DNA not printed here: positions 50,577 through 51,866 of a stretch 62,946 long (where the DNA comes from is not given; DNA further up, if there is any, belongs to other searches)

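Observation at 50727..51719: ileS reads through, without a stop, into an HhH + triple zinc-ribbon + DUF835-like module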

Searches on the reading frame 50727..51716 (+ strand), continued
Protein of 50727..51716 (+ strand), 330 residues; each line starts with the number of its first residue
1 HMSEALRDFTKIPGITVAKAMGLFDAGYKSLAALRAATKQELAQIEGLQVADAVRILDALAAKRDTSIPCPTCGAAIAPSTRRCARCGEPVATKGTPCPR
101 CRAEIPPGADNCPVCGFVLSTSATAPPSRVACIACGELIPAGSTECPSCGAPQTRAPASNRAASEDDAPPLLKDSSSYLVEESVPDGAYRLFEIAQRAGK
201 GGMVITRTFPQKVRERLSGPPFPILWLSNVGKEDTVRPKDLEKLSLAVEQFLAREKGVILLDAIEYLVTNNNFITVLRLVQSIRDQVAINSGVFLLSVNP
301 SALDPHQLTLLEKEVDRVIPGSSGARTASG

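Call 38: search_protein_families(library=pfam, proteins=[P0129, P0131, P0146, P0156, P0182, P0248, P0138, P0143], max_evalue=0.0001)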
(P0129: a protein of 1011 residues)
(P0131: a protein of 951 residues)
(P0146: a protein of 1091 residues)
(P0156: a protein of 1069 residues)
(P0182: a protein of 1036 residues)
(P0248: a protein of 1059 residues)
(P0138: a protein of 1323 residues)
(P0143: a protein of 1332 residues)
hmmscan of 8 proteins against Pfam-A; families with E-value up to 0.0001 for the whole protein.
P0129 (1011 aa): 8 families
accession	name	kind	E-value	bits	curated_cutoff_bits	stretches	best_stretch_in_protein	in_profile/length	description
PF00133.28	tRNA-synt_1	-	6.5e-42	144.2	22.7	1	1-167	243-406/414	tRNA synthetases class I (I, L, M and V)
PF05763.18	DUF835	-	4.6e-36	124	33.1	1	872-1005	3-135/136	Protein of unknown function (DUF835)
PF08264.19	Anticodon_1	-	2.5e-34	118.7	25.1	1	223-370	1-146/148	Anticodon-binding domain of tRNA ligase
PF19302.4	DUF5915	-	1.4e-27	97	27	1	391-586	4-192/195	Domain of unknown function (DUF5915)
PF09334.17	tRNA-synt_1g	-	1e-09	38.1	20.1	1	59-179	244-371/391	tRNA synthetases class I (M)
PF14520.12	HHH_5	-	7.2e-06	26.8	27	1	599-648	5-54/57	Helix-hairpin-helix domain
PF01406.26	tRNA-synt_1e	-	3.9e-05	23.6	27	0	110-165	229-283/301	tRNA synthetases class I (C) catalytic domain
PF12773.13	DZR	-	9.3e-05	23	27.3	0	662-682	25-45/45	Double zinc ribbon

P0131 (951 aa): 8 families
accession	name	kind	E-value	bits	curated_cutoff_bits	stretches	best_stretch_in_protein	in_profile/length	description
PF00133.28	tRNA-synt_1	-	1.4e-63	215.5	22.7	1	30-269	184-413/414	tRNA synthetases class I (I, L, M and V)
PF08264.19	Anticodon_1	-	1.6e-35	122.6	25.1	1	317-463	1-145/148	Anticodon-binding domain of tRNA ligase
PF05763.18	DUF835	-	3.7e-33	114.6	33.1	1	812-944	3-136/136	Protein of unknown function (DUF835)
PF19302.4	DUF5915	-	3.2e-20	72.9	27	1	484-679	3-192/195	Domain of unknown function (DUF5915)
PF09334.17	tRNA-synt_1g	-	6.3e-15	55.3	20.1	1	155-278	245-376/391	tRNA synthetases class I (M)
PF14520.12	HHH_5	-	3.3e-07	31.1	27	1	691-743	4-56/57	Helix-hairpin-helix domain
PF01406.26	tRNA-synt_1e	-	1.2e-06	28.5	27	1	205-277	229-299/301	tRNA synthetases class I (C) catalytic domain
PF01921.24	tRNA-synt_1f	-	8.7e-06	25.3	27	1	212-276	266-327/360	tRNA synthetases class I (K)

P0146 (1091 aa): 6 families
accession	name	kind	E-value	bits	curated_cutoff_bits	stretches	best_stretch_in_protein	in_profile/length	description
PF05763.18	DUF835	-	4.2e-32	111.2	33.1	1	951-1083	3-135/136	Protein of unknown function (DUF835)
PF19302.4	DUF5915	-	2.3e-13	50.5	27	1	582-772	4-192/195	Domain of unknown function (DUF5915)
PF08264.19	Anticodon_1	-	2.6e-11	44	25.1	1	436-561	2-145/148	Anticodon-binding domain of tRNA ligase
PF12773.13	DZR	-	1.7e-06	28.5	27.3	0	242-313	11-45/45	Double zinc ribbon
PF17032.10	Zn_ribbon_15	-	3.6e-06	28.1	28.9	0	242-313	36-73/73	zinc-ribbon family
PF13248.11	Zn_ribbon_3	-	3e-05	23.7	27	1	853-874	5-26/26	zinc-ribbon domain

P0156 (1069 aa): 5 families
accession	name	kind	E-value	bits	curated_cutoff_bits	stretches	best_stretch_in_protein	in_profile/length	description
PF05763.18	DUF835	-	4.8e-28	98.1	33.1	1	940-1066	10-136/136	Protein of unknown function (DUF835)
PF08264.19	Anticodon_1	-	2.1e-13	50.8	25.1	1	465-591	1-144/148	Anticodon-binding domain of tRNA ligase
PF19302.4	DUF5915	-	2e-11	44.2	27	1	611-802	2-191/195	Domain of unknown function (DUF5915)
PF14520.12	HHH_5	-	3.5e-09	37.4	27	1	816-867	5-56/57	Helix-hairpin-helix domain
PF00133.28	tRNA-synt_1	-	5.7e-06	25.8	22.7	1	80-469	134-194/414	tRNA synthetases class I (I, L, M and V)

P0182 (1036 aa): 1 family
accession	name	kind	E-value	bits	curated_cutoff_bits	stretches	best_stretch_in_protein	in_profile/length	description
PF05763.18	DUF835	-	1.4e-34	119.2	33.1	1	900-1030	4-135/136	Protein of unknown function (DUF835)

P0248 (1059 aa): 1 family
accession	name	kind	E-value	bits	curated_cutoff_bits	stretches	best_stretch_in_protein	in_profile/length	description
PF05763.18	DUF835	-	9.7e-48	161.8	33.1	2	919-1054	3-136/136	Protein of unknown function (DUF835)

P0138 (1323 aa): 8 families
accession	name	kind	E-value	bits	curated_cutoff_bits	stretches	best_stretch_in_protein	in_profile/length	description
PF00133.28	tRNA-synt_1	-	1.6e-128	429.4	22.7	1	18-637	2-412/414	tRNA synthetases class I (I, L, M and V)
PF05763.18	DUF835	-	3.8e-35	121.1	33.1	1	1194-1318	11-135/136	Protein of unknown function (DUF835)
PF08264.19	Anticodon_1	-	1.6e-32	112.9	25.1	1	687-835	1-147/148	Anticodon-binding domain of tRNA ligase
PF19302.4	DUF5915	-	1.5e-27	96.9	27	1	871-1050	18-193/195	Domain of unknown function (DUF5915)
PF09334.17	tRNA-synt_1g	-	1.8e-23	83.4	20.1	2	522-643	243-371/391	tRNA synthetases class I (M)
PF13240.11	Zn_Ribbon_1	-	4.3e-06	26.8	25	1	1126-1147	2-23/23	zinc-ribbon domain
PF01406.26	tRNA-synt_1e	-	2e-05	24.5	27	0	580-630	234-284/301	tRNA synthetases class I (C) catalytic domain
PF01921.24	tRNA-synt_1f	-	9.1e-05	22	27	0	587-631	270-314/360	tRNA synthetases class I (K)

P0143 (1332 aa): 6 families
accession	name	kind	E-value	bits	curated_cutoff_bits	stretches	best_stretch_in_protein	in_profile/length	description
PF05763.18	DUF835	-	1.3e-30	106.4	33.1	1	1194-1323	3-133/136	Protein of unknown function (DUF835)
PF08264.19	Anticodon_1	-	1.7e-27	96.6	25.1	1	671-815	1-147/148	Anticodon-binding domain of tRNA ligase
PF00133.28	tRNA-synt_1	-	1.5e-23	83.7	22.7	1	16-547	2-330/414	tRNA synthetases class I (I, L, M and V)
PF19302.4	DUF5915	-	9.7e-15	55.1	27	1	843-1032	9-192/195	Domain of unknown function (DUF5915)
PF14520.12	HHH_5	-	3e-09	37.7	27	1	1045-1097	5-57/57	Helix-hairpin-helix domain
PF10391.15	DNA_pol_lambd_f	-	6.4e-05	23.1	29.8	0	1044-1078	3-37/51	Fingers domain of DNA polymerase lambda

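Call 39: search_protein_families(library=ncbifam, proteins=[P0146, P0156, P0143, P0122, P0138, P0182, P0248], max_evalue=0.00001)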
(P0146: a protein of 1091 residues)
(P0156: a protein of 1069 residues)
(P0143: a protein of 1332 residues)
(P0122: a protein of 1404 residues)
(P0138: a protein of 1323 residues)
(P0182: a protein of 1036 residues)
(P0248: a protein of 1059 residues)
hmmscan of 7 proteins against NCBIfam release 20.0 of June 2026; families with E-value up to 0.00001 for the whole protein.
P0146 (1091 aa): 5 families
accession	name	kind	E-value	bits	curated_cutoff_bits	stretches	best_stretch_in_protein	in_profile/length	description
NF009687.0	PRK13208.1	equivalog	4.9e-12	44.8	738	1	489-601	681-796/801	valine--tRNA ligase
NF004349.1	PRK05729.1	equivalog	2.1e-09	36.2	704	1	433-597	592-773/860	valine--tRNA ligase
TIGR00422.1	valS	equivalog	2.5e-09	35.7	612.1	1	436-609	609-802/863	valine--tRNA ligase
NF008957.0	PRK12300.1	subfamily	5.2e-09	34.6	677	1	79-172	163-259/946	leucine--tRNA ligase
TIGR00395.1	leuS_arch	equivalog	7.1e-08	30.9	648.5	0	80-170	157-251/938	leucine--tRNA ligase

P0156 (1069 aa): 7 families
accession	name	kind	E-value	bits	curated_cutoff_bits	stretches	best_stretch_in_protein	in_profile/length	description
NF004349.1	PRK05729.1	equivalog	8.5e-21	73.9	704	1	412-631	533-776/860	valine--tRNA ligase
NF009687.0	PRK13208.1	equivalog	2.8e-20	72.1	738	2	409-628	548-792/801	valine--tRNA ligase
TIGR00422.1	valS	equivalog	5.4e-20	71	612.1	1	411-677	542-842/863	valine--tRNA ligase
TIGR00392.1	ileS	equivalog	1.1e-17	63.5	621.4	2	410-605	626-858/861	isoleucine--tRNA ligase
NF000258.1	MupB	exception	3.9e-16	58.1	1900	1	437-789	635-1016/1033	mupirocin-resistant isoleucine--tRNA ligase MupB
NF008957.0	PRK12300.1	subfamily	5.9e-11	41.1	677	1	406-582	637-822/946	leucine--tRNA ligase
NF011492.0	PRK14900.1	equivalog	2.6e-10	38.8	1783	1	456-628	607-807/1044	valine--tRNA ligase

P0143 (1332 aa): 9 families
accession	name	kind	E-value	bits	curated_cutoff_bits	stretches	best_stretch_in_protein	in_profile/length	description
TIGR00392.1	ileS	equivalog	9.9e-83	278.7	621.4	2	5-547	4-566/861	isoleucine--tRNA ligase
NF009687.0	PRK13208.1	equivalog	3.3e-43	147.9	738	2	320-855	264-797/801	valine--tRNA ligase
TIGR00422.1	valS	equivalog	4.2e-43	147.5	612.1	3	595-919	538-859/863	valine--tRNA ligase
NF000257.1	MupA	exception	1.7e-42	145.3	1900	1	13-1011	9-1008/1024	mupirocin-resistant isoleucine--tRNA ligase MupA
NF004349.1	PRK05729.1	equivalog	2.1e-40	138.7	704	2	596-858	529-782/860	valine--tRNA ligase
NF000258.1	MupB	exception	1.2e-34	119.4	1900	1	13-979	9-983/1033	mupirocin-resistant isoleucine--tRNA ligase MupB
NF008957.0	PRK12300.1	subfamily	1.4e-21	76.2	677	2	61-298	56-292/946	leucine--tRNA ligase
NF040702.1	ileS_w_GNAT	exception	1.1e-19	69.6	1999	2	595-804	792-1004/1100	isoleucine--tRNA ligase, N-acetyltransferase domain-containing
NF011492.0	PRK14900.1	equivalog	1.2e-11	43.2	1783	1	642-844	591-796/1044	valine--tRNA ligase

P0122 (1404 aa): 18 families
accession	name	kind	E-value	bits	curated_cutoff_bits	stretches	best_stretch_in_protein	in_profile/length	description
TIGR00392.1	ileS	equivalog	8.2e-287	953.9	621.4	1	5-842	3-854/861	isoleucine--tRNA ligase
NF000258.1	MupB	exception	4.2e-181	604.2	1900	1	14-1000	9-982/1033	mupirocin-resistant isoleucine--tRNA ligase MupB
NF000257.1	MupA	exception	1.1e-178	596.1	1900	1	12-999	7-975/1024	mupirocin-resistant isoleucine--tRNA ligase MupA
TIGR00422.1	valS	equivalog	7e-164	547.1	612.1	2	312-903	256-825/863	valine--tRNA ligase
NF009687.0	PRK13208.1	equivalog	7.9e-145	484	738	2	306-874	250-796/801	valine--tRNA ligase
NF004349.1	PRK05729.1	equivalog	4.9e-140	468.4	704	2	312-876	250-779/860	valine--tRNA ligase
NF040702.1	ileS_w_GNAT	exception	2.8e-119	399.4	1999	2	254-778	447-955/1100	isoleucine--tRNA ligase, N-acetyltransferase domain-containing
NF011492.0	PRK14900.1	equivalog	1.1e-104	351.3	1783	2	322-853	277-785/1044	valine--tRNA ligase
NF000540.1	alt_ValS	exception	1.3e-72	245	900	2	363-843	335-806/827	valine--tRNA ligase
NF008957.0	PRK12300.1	subfamily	1.2e-71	242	677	3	11-337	7-322/946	leucine--tRNA ligase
TIGR00395.1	leuS_arch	equivalog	3.4e-61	207.4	648.5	2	363-818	394-814/938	leucine--tRNA ligase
TIGR00396.1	leuS_bact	equivalog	2.4e-48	164.9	548.4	3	11-193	4-167/843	leucine--tRNA ligase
TIGR00398.1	metG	equivalog_domain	1.7e-29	103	336.35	2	524-780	248-502/530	methionine--tRNA ligase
NF008900.0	PRK12267.1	equivalog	1.4e-26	93.2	598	1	523-783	224-480/648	methionine--tRNA ligase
NF001100.0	PRK00133.1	equivalog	1.8e-23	83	587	2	399-820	174-531/676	methionine--tRNA ligase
TIGR02236.1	recomb_radA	equivalog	2.8e-06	26.9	361.15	0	1178-1227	2-51/311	DNA repair and recombination protein RadA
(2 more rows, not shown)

P0138 (1323 aa): 17 families
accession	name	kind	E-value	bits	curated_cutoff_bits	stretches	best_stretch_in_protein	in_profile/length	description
TIGR00392.1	ileS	equivalog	1.4e-291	969.7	621.4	1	5-848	2-860/861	isoleucine--tRNA ligase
NF000257.1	MupA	exception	5.4e-192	640.2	1900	1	15-1008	9-984/1024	mupirocin-resistant isoleucine--tRNA ligase MupA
NF000258.1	MupB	exception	6.2e-189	630.1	1900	1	15-1006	9-989/1033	mupirocin-resistant isoleucine--tRNA ligase MupB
TIGR00422.1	valS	equivalog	2.2e-167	558.7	612.1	2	319-917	262-837/863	valine--tRNA ligase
NF009687.0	PRK13208.1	equivalog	1.3e-148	496.5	738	2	324-873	267-795/801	valine--tRNA ligase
NF004349.1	PRK05729.1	equivalog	7.8e-144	480.9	704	2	323-887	261-791/860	valine--tRNA ligase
NF040702.1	ileS_w_GNAT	exception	1.3e-131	440.2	1999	2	253-800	445-977/1100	isoleucine--tRNA ligase, N-acetyltransferase domain-containing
NF011492.0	PRK14900.1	equivalog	6.2e-102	342.2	1783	2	324-871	278-803/1044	valine--tRNA ligase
NF000540.1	alt_ValS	exception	4e-68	230.2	900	2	370-850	342-816/827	valine--tRNA ligase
NF008957.0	PRK12300.1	subfamily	3.2e-64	217.4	677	2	8-339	3-323/946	leucine--tRNA ligase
TIGR00396.1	leuS_bact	equivalog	1.3e-54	185.6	548.4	4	9-194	1-167/843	leucine--tRNA ligase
TIGR00395.1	leuS_arch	equivalog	8.8e-47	159.7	648.5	2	13-339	2-317/938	leucine--tRNA ligase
TIGR00398.1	metG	equivalog_domain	4.8e-35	121.3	336.35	2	523-784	247-506/530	methionine--tRNA ligase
NF008900.0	PRK12267.1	equivalog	4.9e-31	107.9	598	2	523-813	224-510/648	methionine--tRNA ligase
NF001100.0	PRK00133.1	equivalog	2.8e-24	85.6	587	2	399-782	174-505/676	methionine--tRNA ligase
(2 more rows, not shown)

P0182 (1036 aa): 0 families

P0248 (1059 aa): 2 families
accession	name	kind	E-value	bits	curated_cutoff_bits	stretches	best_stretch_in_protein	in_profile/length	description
TIGR03648.1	Na_symport_lg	subfamily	9e-08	31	320.75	1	325-453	359-482/547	VC_2705 family sodium/solute symporter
TIGR00813.1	sss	superfamily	6e-06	25.6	184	0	40-444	11-411/411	sodium/solute symporter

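Call 43: find_encoding_contigs(protein=P0143, flank=8000, max_places=3)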
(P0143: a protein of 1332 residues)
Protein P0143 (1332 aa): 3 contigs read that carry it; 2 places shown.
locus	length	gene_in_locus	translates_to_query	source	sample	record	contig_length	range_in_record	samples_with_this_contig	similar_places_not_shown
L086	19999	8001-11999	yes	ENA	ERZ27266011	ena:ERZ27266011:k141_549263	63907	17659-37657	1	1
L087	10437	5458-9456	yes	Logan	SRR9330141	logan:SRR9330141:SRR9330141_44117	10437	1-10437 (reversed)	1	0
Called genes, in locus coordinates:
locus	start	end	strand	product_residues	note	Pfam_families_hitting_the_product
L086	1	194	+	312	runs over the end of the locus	PF00005:ABC_tran, PF13304:AAA_21 (weak), PF13732:DrrA1-3_C (weak)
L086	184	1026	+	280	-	PF12679:ABC2_membrane_2 (weak)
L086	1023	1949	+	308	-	PF00005:ABC_tran, PF13175:AAA_15 (faint), PF13476:AAA_23 (weak), PF13304:AAA_21 (weak)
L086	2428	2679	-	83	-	-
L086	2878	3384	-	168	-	PF00156:Pribosyltran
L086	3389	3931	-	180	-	PF01864:CarS-like, PF01148:CTP_transf_1 (weak)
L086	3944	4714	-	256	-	PF02633:Creatininase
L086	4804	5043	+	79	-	PF04457:MJ1316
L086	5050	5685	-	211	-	PF01997:Translin (weak)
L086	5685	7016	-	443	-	PF02844:GARS_N, PF01071:GARS_A, PF02843:GARS_C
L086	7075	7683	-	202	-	PF05239:PRC (weak), PF09939:DUF2171 (faint)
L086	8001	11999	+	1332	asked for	PF00133:tRNA-synt_1, PF08264:Anticodon_1, PF19302:DUF5915, PF14520:HHH_5, PF05763:DUF835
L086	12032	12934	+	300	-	PF02558:ApbA, PF08546:ApbA_C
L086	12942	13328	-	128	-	PF21485:IF5A-like_N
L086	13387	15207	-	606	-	PF08439:Peptidase_M3_N, PF01432:Peptidase_M3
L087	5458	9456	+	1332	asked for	PF00133:tRNA-synt_1, PF08264:Anticodon_1, PF19302:DUF5915, PF14520:HHH_5, PF05763:DUF835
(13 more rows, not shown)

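Call 45: find_homologous_proteins(query=P0143, max_evalue=1e-10)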
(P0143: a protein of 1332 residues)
Query P0143 (1332 aa): 39 proteins with E <= 1e-10 among 8000 candidates.
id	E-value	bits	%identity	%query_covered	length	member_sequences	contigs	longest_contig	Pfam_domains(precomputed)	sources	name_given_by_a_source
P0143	0.0e+0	2943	100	100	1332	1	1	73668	PF08264.20,PF14520.13,PF05763.19,PF00133.29,PF19302.5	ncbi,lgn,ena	-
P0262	0.0e+0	1622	52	82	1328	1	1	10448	PF08264.20,PF14520.13,PF05763.19,PF00133.29,PF19302.5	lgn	-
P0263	0.0e+0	1279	46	99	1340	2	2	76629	PF08264.20,PF14520.13,PF05763.19,PF00133.29,PF19302.5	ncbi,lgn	-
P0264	4.3e-235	802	33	99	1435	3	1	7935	PF09334.18,PF08264.20,PF14520.13,PF05763.19,PF00133.29,PF19302.5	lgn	-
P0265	4.1e-140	487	29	88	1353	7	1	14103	PF12826.14,PF08264.20,PF14520.13,PF05763.19,PF00133.29,PF00633.30,PF19302.5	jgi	jgi:isoleucyl-tRNA synthetase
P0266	4.0e-57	212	23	74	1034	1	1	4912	PF09334.18,PF08264.20,PF00133.29,PF19302.5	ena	-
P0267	5.0e-56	208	23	77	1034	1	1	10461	PF09334.18,PF08264.20,PF00133.29,PF19302.5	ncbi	-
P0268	9.0e-55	204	21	74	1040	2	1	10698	PF09334.18,PF01406.26,PF08264.20,PF00133.29,PF19302.5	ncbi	-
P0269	2.1e-50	190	23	71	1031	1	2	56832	PF09334.18,PF01406.26,PF08264.20,PF01921.25,PF00133.29,PF19302.5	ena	-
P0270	7.8e-46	175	22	75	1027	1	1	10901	PF09334.18,PF08264.20,PF01921.25,PF00133.29,PF19302.5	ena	-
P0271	5.7e-45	172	23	76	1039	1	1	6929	PF09334.18,PF08264.20,PF00133.29,PF19302.5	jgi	jgi:isoleucyl-tRNA synthetase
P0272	2.9e-41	160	24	60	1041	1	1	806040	PF09334.18,PF08264.20,PF00133.29,PF19302.5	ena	-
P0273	1.3e-39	154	21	75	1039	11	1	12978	PF09334.18,PF08264.20,PF01921.25,PF00133.29,PF19302.5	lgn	-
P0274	3.5e-39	153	23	71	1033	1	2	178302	PF09334.18,PF01406.26,PF08264.20,PF00133.29,PF19302.5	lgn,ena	-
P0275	9.0e-38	148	21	77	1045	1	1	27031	PF09334.18,PF08264.20,PF00133.29,PF19302.5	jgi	jgi:isoleucyl-tRNA synthetase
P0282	9.5e-33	131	22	77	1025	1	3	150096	PF09334.18,PF08264.20,PF00133.29,PF19302.5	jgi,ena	-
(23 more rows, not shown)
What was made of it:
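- Closest known: Canonical archaeal/eukaryote-type isoleucyl-tRNA synthetase. Different: Ordinary members end at about 1025-1045 aa (call 45).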
